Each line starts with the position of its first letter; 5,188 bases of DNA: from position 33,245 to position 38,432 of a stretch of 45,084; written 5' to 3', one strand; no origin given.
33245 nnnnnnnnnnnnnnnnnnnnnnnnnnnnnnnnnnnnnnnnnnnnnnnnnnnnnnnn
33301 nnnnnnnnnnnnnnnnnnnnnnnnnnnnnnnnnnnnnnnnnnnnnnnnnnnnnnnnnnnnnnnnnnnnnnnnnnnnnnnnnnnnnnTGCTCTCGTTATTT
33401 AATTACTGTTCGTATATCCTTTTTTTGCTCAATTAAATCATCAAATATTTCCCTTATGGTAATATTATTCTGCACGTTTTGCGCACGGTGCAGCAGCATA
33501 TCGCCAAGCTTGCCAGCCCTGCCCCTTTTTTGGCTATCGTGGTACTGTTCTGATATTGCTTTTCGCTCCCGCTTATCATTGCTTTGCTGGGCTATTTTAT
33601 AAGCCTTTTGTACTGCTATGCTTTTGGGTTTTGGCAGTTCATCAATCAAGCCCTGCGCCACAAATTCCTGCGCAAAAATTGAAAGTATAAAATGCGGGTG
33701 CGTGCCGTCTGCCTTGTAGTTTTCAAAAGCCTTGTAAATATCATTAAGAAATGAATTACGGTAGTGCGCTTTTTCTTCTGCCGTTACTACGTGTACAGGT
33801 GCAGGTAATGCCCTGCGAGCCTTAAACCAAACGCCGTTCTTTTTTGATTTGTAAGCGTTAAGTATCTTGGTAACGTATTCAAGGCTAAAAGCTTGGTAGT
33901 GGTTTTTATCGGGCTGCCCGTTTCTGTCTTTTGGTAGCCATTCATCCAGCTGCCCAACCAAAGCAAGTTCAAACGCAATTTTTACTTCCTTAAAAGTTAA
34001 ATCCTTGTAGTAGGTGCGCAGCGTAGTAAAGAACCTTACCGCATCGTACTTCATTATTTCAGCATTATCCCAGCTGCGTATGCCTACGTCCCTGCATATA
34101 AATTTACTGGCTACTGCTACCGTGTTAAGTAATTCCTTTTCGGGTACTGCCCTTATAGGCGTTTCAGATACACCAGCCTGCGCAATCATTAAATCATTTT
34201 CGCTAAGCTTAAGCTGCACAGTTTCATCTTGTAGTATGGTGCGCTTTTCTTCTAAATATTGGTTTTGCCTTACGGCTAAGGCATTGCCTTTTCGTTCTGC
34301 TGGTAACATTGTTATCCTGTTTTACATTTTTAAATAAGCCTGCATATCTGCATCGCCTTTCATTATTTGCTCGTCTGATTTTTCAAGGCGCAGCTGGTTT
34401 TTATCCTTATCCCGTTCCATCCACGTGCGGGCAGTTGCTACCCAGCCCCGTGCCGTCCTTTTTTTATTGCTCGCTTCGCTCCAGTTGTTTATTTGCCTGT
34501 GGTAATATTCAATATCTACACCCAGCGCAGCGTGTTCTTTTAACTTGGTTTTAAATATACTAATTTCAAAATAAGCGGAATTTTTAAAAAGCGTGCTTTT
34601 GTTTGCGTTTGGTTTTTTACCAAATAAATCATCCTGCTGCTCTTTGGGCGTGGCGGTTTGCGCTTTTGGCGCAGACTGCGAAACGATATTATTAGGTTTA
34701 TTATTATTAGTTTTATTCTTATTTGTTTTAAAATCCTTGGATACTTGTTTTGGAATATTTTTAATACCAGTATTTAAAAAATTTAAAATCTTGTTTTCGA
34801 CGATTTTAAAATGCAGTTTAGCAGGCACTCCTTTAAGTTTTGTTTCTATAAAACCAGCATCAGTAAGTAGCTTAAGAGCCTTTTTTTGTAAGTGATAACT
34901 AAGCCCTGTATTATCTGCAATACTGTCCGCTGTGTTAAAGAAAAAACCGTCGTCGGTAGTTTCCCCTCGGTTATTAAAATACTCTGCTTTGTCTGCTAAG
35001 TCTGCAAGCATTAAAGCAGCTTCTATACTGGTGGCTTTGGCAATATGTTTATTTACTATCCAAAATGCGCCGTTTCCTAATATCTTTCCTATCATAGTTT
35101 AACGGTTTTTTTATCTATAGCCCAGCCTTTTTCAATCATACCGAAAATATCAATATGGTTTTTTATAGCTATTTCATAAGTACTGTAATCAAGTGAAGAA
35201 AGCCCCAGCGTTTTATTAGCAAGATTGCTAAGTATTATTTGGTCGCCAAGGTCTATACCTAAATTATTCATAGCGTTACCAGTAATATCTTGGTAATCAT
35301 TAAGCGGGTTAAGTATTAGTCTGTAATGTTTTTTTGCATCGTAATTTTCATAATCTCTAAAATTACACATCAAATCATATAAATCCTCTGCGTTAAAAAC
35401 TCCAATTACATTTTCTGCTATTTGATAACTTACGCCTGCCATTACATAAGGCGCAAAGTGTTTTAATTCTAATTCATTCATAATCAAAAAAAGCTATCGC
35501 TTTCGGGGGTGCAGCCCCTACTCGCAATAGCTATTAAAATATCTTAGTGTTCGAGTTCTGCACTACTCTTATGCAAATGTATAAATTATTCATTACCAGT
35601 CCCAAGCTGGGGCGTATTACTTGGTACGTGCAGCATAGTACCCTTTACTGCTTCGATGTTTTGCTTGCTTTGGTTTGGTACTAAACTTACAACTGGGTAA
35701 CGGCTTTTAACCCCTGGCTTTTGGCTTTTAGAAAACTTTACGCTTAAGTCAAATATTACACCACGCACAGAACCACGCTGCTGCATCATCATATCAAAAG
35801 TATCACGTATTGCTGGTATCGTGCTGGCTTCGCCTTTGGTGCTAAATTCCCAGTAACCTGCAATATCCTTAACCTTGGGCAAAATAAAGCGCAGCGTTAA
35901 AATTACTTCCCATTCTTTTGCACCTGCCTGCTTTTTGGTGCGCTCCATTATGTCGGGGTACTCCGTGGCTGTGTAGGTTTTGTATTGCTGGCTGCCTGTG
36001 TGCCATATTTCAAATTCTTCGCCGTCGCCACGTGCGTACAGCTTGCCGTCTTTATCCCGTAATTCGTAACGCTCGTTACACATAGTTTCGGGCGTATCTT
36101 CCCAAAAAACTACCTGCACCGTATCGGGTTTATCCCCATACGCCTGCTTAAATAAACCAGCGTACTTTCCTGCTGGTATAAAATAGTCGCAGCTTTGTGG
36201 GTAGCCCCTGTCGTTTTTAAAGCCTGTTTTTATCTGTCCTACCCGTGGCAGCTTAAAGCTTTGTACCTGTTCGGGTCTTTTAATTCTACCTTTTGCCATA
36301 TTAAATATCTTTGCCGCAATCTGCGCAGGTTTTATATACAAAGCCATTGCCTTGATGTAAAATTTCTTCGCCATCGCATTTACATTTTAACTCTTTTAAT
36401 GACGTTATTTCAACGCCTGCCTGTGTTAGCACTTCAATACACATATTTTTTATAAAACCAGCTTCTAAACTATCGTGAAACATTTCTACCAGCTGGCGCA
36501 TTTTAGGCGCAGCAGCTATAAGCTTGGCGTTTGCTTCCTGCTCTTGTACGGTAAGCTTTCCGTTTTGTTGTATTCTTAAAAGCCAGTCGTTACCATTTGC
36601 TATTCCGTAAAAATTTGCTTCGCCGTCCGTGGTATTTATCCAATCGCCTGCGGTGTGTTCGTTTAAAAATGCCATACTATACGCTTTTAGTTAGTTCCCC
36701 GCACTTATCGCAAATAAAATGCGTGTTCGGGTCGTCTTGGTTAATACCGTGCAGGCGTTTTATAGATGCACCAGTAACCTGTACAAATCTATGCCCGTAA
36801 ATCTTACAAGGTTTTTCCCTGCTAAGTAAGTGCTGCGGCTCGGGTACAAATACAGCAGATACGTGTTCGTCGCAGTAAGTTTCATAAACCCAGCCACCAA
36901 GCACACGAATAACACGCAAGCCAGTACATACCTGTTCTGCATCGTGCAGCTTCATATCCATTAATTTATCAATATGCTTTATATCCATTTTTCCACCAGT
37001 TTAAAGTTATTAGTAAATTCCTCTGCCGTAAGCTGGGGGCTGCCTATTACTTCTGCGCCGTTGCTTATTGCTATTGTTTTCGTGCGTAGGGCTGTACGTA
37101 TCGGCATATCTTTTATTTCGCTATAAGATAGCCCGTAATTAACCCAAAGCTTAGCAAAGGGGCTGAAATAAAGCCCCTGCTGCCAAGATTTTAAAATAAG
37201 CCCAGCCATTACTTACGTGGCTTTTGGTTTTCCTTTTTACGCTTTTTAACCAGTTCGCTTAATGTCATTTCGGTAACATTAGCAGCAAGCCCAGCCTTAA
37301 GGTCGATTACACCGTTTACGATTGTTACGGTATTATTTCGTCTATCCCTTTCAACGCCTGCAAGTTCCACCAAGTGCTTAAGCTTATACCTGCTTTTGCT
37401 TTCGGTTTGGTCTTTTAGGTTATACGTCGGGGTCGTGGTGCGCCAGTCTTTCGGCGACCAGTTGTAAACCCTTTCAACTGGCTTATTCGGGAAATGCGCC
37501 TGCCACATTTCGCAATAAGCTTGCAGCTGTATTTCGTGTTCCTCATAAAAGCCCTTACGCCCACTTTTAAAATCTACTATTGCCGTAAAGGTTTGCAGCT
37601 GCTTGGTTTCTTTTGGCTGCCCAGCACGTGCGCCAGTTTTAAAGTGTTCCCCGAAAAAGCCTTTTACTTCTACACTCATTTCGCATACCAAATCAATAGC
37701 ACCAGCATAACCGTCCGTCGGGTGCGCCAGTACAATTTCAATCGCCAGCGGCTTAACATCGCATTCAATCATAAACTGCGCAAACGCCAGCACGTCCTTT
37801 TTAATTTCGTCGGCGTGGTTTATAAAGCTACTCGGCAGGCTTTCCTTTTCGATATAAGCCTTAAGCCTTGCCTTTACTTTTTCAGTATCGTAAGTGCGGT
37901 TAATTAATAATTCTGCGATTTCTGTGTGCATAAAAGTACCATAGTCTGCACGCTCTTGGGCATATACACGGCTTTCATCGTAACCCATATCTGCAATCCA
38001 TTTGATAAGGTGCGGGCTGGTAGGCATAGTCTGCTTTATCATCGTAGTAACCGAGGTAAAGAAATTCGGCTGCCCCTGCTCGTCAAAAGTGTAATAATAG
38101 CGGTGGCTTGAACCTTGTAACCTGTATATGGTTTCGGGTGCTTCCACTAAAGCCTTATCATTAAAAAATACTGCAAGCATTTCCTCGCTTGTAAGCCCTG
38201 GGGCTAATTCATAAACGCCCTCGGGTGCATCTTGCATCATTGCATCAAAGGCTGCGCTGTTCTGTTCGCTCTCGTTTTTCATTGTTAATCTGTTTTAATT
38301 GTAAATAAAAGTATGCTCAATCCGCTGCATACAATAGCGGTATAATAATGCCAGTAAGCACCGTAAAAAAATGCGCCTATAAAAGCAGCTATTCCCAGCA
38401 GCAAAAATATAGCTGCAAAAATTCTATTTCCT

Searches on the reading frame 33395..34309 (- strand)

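Call 49: search_protein_families(library=pfam, proteins=[window:33395-34309:-], max_evalue=0.01)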
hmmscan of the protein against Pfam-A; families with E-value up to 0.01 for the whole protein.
window:33395-34309:- (304 aa): 0 families

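Call 50: search_protein_families(library=phrogs, proteins=[window:33395-34309:-], max_evalue=0.001)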
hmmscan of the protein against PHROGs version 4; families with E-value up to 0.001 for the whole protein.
window:33395-34309:- (304 aa): 2 families
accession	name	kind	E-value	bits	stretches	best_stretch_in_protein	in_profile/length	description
phrog_34953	-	unknown function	7.4e-26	92.1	1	12-202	14-205/315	-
phrog_26016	-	unknown function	1.7e-08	35.4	1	46-212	15-167/255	-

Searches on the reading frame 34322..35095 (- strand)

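Call 49: search_protein_families(library=pfam, proteins=[window:34322-35095:-], max_evalue=0.01)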
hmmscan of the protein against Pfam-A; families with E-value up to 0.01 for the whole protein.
window:34322-35095:- (257 aa): 1 family
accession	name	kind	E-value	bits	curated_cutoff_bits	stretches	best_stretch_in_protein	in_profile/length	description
PF05732.17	RepL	-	0.006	16.5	20.3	0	53-102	75-127/164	Firmicute plasmid replication protein (RepL)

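Call 50: search_protein_families(library=phrogs, proteins=[window:34322-35095:-], max_evalue=0.001)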
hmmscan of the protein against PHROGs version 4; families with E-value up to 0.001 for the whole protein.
window:34322-35095:- (257 aa): 6 families
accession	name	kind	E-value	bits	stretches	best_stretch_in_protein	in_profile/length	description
phrog_9773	-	DNA, RNA and nucleotide metabolism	1.2e-12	49.1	1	28-237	28-208/288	replication initiation O-like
phrog_428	-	DNA, RNA and nucleotide metabolism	8.1e-12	46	1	5-152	84-236/455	replication initiation protein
phrog_6969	-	unknown function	1.4e-10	42.3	1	171-239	135-204/216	-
phrog_1347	-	unknown function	4.2e-10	39.9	1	23-138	23-131/417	-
phrog_678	-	DNA, RNA and nucleotide metabolism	4e-08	34.2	1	21-163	73-196/346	replication initiation O-like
phrog_270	-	DNA, RNA and nucleotide metabolism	8.7e-07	29.6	1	9-236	30-251/383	replication initiation protein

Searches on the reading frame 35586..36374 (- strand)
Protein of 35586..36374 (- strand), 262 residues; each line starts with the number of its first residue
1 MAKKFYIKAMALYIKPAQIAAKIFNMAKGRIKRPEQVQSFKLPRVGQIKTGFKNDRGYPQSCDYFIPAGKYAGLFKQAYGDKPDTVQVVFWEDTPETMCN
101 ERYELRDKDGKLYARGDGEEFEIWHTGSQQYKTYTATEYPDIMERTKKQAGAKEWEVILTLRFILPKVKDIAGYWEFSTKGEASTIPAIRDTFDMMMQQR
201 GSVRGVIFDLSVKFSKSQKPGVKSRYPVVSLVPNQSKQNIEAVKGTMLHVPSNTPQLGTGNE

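Call 49: search_protein_families(library=pfam, proteins=[window:35586-36374:-], max_evalue=0.01)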
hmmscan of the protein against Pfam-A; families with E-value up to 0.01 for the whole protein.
window:35586-36374:- (262 aa): 1 family
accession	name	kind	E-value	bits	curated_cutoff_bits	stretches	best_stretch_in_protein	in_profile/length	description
PF18897.5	Gp3-like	-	2.6e-38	132.3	23.6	1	45-234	1-191/191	Recombination directionality factor-like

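Call 50: search_protein_families(library=phrogs, proteins=[window:35586-36374:-], max_evalue=0.001)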
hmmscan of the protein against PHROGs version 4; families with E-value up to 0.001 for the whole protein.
window:35586-36374:- (262 aa): 0 families

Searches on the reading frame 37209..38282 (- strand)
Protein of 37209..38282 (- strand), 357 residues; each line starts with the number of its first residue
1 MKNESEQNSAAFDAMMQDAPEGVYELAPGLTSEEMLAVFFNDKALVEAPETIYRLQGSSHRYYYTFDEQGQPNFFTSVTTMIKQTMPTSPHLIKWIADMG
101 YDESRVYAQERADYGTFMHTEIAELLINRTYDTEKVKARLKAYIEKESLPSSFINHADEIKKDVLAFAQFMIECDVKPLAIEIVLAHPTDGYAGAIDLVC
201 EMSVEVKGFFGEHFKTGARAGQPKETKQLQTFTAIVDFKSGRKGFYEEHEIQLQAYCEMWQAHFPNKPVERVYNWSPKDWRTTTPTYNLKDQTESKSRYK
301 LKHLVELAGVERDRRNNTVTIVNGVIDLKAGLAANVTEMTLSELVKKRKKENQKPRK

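Call 49: search_protein_families(library=pfam, proteins=[window:37209-38282:-], max_evalue=0.01)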
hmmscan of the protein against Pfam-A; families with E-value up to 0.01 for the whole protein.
window:37209-38282:- (357 aa): 1 family
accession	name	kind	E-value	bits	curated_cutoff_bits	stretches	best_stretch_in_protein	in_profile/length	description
PF12705.13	PDDEXK_1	-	5.2e-05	23.7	22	0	234-282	139-193/247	PD-(D/E)XK nuclease superfamily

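Call 50: search_protein_families(library=phrogs, proteins=[window:37209-38282:-], max_evalue=0.001)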
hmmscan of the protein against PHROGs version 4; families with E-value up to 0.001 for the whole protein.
window:37209-38282:- (357 aa): 1 family
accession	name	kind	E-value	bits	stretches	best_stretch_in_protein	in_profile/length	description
phrog_298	-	DNA, RNA and nucleotide metabolism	1.7e-38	133.7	1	11-316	13-269/293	exonuclease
